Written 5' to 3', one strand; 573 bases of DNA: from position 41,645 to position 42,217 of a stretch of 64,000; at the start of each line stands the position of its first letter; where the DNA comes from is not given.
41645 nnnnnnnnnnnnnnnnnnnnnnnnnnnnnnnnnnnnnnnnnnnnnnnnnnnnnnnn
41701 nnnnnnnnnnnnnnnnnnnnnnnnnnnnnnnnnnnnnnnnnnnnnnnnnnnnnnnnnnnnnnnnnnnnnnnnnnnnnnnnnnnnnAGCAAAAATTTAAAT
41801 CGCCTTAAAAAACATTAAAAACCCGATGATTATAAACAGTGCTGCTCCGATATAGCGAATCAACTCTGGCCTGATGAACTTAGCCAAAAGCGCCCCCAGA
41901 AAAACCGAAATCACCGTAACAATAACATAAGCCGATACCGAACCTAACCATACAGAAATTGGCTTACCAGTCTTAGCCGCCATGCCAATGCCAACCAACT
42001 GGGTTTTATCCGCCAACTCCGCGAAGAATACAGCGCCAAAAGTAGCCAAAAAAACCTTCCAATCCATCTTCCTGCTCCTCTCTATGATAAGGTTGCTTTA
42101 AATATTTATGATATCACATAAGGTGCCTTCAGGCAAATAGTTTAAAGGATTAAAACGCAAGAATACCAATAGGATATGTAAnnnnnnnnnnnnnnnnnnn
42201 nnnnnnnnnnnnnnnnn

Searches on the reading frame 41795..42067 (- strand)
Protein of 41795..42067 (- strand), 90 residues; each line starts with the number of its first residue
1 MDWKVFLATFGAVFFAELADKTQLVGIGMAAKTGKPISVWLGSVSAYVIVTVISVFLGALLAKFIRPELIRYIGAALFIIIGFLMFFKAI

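Call 3: search_protein_families(library=pfam, proteins=[window:41795-42067:-], max_evalue=0.1)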
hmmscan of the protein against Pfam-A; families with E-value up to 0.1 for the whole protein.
window:41795-42067:- (90 aa): 2 families
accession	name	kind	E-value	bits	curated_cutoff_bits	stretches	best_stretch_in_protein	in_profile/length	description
PF01169.24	GDT1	-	4.5e-23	81.8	27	1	7-82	1-75/75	Divalent cation/proton antiporter GDT1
PF01925.25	TauE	-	0.017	15.3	32.6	1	42-88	64-110/237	Sulfite exporter TauE/SafE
